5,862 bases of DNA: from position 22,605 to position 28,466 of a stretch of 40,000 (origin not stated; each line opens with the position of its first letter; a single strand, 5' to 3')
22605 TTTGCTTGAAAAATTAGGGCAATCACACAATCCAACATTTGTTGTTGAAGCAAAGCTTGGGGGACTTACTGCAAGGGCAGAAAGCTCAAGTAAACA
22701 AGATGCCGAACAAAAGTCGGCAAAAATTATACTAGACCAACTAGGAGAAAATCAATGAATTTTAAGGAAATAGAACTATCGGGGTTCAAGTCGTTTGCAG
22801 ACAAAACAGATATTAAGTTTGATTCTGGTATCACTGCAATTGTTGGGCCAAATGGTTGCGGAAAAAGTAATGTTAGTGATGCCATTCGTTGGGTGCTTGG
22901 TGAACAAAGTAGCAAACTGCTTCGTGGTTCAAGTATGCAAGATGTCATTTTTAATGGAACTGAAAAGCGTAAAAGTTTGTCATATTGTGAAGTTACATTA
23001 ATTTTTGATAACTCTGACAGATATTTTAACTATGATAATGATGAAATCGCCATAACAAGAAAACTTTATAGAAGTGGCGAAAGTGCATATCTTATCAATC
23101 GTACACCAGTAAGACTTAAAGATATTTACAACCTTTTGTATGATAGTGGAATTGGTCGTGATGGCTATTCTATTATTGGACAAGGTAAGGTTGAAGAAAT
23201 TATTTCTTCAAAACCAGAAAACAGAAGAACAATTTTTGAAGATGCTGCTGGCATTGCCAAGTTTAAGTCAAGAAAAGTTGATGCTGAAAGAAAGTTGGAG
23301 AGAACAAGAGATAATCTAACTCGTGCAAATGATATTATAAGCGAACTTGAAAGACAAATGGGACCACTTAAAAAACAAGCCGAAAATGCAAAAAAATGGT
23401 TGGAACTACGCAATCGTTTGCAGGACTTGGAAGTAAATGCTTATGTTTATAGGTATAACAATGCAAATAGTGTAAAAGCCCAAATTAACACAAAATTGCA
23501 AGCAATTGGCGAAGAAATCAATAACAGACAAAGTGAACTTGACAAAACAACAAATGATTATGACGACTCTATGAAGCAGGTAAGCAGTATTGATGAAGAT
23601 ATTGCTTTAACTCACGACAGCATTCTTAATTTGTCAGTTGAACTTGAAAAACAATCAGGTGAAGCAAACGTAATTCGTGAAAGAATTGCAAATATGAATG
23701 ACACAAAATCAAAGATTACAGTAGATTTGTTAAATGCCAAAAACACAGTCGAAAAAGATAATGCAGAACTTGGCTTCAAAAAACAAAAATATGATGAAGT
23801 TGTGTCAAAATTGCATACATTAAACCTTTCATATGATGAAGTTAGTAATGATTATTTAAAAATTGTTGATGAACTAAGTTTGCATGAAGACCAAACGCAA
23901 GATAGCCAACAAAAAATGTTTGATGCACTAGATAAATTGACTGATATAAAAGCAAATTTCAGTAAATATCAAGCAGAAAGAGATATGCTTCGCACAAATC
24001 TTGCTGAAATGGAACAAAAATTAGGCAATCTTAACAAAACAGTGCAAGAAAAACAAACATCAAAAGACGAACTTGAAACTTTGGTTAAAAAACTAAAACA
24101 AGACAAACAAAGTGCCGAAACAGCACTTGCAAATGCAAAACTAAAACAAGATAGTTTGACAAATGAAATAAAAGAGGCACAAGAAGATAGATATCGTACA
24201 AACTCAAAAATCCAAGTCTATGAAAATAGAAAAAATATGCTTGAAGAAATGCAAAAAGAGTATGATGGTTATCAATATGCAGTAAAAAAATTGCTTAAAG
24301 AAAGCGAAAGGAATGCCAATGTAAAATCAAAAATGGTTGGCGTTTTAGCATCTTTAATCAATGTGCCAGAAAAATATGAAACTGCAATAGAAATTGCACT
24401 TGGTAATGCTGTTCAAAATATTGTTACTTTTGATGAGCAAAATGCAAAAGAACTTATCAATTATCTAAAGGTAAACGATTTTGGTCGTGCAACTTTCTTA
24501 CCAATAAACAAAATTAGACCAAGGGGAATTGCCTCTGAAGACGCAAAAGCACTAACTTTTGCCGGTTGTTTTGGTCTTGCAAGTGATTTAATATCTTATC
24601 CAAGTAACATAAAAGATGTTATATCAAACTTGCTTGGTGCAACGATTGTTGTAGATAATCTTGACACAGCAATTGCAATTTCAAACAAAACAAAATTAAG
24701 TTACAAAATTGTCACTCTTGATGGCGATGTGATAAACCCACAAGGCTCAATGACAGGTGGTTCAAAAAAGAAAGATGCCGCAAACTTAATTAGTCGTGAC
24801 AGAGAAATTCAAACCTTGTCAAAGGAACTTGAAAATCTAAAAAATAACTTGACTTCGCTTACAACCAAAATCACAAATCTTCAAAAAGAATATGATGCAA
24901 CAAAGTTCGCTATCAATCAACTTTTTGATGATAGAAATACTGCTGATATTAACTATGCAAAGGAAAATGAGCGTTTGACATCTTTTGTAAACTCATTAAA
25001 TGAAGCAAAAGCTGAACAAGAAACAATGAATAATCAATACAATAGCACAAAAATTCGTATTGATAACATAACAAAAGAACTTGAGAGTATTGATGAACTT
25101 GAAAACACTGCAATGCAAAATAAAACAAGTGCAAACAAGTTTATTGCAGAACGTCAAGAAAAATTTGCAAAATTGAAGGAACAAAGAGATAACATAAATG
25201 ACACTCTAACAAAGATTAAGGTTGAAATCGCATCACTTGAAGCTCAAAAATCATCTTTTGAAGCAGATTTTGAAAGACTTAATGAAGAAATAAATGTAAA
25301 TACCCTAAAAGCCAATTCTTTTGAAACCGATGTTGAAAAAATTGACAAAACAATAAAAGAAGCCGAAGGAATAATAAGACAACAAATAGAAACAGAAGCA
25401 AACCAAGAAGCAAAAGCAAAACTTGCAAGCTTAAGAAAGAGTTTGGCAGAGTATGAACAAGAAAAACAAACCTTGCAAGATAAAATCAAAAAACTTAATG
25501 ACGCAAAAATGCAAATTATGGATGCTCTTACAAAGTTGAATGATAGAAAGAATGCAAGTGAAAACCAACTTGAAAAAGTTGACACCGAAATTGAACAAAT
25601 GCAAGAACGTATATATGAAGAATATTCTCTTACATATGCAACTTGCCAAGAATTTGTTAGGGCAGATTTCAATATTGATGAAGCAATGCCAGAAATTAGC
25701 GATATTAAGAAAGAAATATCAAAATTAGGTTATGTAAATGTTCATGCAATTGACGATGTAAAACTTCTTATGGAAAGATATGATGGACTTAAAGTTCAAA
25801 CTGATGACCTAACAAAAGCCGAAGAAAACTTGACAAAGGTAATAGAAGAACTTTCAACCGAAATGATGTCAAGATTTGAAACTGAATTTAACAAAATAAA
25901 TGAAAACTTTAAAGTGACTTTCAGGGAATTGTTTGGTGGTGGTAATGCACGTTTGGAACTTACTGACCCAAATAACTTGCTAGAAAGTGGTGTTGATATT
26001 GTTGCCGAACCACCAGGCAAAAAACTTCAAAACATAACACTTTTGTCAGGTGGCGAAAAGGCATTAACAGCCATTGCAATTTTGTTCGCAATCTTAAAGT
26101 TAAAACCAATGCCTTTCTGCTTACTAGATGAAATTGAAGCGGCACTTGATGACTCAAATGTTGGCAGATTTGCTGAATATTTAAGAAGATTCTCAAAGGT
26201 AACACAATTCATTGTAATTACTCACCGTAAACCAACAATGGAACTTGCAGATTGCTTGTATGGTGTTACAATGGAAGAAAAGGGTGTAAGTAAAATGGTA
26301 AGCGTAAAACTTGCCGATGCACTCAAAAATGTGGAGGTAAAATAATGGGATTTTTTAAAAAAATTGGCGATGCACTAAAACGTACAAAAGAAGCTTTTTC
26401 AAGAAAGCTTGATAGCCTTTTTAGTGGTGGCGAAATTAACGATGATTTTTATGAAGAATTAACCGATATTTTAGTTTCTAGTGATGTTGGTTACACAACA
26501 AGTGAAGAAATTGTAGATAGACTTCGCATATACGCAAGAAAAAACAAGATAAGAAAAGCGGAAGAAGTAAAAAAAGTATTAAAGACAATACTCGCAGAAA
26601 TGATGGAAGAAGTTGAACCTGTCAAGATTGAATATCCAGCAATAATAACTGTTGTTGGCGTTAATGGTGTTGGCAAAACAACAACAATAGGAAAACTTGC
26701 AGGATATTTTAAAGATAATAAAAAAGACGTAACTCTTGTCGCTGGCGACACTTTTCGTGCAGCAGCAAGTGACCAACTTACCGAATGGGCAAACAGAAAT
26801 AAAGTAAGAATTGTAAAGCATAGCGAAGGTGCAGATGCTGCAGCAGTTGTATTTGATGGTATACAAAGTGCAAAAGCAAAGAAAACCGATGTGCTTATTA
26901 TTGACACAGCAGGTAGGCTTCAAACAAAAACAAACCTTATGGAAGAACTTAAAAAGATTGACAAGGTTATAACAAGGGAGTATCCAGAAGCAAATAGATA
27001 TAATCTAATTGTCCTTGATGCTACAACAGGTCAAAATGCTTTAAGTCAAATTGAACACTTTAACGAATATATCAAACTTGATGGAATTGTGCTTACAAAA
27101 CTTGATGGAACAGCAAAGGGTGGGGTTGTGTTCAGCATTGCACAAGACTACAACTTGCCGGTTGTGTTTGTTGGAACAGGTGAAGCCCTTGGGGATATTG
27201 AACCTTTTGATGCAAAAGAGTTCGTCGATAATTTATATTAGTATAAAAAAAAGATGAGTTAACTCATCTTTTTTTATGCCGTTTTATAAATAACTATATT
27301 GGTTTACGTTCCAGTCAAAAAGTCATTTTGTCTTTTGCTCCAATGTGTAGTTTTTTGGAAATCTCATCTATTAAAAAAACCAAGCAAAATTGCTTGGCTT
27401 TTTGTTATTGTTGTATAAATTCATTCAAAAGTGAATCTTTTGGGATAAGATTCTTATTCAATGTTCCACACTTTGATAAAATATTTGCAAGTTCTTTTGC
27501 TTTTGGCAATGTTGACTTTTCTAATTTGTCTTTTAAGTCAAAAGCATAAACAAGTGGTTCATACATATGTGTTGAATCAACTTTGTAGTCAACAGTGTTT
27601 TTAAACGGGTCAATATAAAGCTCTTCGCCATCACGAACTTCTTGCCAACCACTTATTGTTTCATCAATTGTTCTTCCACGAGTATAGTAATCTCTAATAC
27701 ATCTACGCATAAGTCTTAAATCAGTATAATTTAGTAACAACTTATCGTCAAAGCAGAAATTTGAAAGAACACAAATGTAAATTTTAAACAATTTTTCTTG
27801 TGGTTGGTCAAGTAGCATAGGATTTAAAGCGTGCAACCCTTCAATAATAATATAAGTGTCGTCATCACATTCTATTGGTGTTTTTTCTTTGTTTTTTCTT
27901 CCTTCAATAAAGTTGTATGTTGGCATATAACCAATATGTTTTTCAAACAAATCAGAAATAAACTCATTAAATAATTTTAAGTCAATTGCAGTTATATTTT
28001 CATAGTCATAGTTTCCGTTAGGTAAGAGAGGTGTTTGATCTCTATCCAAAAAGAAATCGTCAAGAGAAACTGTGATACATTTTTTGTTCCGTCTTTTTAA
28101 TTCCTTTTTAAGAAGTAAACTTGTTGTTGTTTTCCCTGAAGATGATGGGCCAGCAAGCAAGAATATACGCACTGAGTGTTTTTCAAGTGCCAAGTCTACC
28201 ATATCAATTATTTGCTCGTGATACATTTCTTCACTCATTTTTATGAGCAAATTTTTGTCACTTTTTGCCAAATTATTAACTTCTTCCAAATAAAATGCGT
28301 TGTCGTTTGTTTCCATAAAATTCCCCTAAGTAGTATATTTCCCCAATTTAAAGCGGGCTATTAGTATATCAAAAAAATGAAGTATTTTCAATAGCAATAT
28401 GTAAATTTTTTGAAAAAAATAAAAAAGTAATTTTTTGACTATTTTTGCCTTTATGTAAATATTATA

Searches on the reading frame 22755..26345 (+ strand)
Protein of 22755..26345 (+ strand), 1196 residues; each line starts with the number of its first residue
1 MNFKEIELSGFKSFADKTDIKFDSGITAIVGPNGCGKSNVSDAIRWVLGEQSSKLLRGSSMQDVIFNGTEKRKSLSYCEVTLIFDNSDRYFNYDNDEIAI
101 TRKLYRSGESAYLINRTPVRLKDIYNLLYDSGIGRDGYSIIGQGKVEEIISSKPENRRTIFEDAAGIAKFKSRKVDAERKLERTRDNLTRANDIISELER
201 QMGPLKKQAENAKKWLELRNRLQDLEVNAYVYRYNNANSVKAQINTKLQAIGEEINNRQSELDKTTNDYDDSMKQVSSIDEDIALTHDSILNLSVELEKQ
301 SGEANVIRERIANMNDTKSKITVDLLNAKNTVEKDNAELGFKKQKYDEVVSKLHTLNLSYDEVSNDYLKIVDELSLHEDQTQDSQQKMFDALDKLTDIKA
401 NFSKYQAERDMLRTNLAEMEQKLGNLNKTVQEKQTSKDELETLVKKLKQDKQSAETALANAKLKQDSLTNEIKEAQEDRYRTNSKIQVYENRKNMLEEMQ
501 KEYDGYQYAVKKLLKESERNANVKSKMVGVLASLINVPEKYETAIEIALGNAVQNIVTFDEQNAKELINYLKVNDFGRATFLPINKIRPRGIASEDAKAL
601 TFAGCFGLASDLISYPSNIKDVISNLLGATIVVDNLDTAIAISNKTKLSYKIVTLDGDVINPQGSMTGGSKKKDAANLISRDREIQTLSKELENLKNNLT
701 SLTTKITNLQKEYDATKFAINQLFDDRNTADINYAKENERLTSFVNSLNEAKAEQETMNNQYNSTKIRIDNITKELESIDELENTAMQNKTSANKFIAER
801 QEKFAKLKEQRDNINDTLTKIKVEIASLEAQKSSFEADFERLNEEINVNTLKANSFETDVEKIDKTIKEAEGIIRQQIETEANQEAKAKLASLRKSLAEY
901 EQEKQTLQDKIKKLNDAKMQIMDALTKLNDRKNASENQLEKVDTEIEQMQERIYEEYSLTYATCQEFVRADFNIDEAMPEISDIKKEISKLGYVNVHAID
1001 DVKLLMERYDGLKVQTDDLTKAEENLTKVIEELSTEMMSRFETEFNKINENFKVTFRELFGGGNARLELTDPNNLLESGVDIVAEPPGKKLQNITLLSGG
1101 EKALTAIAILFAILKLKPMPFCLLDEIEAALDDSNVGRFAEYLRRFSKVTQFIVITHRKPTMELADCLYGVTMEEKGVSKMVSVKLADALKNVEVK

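Call 94: search_protein_families(library=pfam, proteins=[window:22755-26345:+], max_evalue=0.00001)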
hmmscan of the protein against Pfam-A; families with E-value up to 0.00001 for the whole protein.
window:22755-26345:+ (1196 aa): 5 families
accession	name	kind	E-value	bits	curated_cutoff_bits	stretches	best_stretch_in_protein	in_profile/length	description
PF02463.25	SMC_N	-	7.7e-63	212.3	40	1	4-1180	3-220/220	RecF/RecN/SMC N terminal domain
PF06470.18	SMC_hinge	-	1.7e-32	112.7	22.5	1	526-642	3-115/116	SMC proteins Flexible Hinge Domain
PF13476.12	AAA_23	-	1.8e-18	68.4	27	1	6-236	2-185/201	AAA domain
PF13304.12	AAA_21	-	1e-09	39.3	27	1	26-117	1-112/304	AAA domain, putative AbiEii toxin, Type IV TA system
PF13175.12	AAA_15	-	4.2e-07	30.4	32.1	1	1-449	1-277/374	AAA ATPase domain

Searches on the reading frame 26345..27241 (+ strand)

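Call 94: search_protein_families(library=pfam, proteins=[window:26345-27241:+], max_evalue=0.00001)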
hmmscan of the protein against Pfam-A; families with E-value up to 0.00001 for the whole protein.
window:26345-27241:+ (298 aa): 5 families
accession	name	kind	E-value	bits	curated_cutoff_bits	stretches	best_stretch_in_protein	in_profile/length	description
PF00448.28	SRP54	-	4.3e-75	252.1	22.7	1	99-297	2-194/196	SRP54-type protein, GTPase domain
PF02881.24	SRP54_N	-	5.5e-14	52.6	22.4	1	18-83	1-75/75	SRP54-type protein, helical bundle domain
PF13401.12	AAA_22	-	1.2e-06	29.3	27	1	97-208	4-110/130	AAA domain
PF13207.12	AAA_17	-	5.9e-06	27.1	27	1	104-225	1-122/136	AAA domain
PF13604.12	AAA_30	-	7.5e-06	26.2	27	0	100-196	20-104/191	AAA domain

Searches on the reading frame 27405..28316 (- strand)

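Call 94: search_protein_families(library=pfam, proteins=[window:27405-28316:-], max_evalue=0.00001)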
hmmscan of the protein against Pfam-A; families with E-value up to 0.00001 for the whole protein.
window:27405-28316:- (303 aa): 1 family
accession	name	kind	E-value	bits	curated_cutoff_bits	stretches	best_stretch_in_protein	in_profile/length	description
PF00485.24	PRK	-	1.5e-16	61.3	22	1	54-247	4-188/196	Phosphoribulokinase / Uridine kinase family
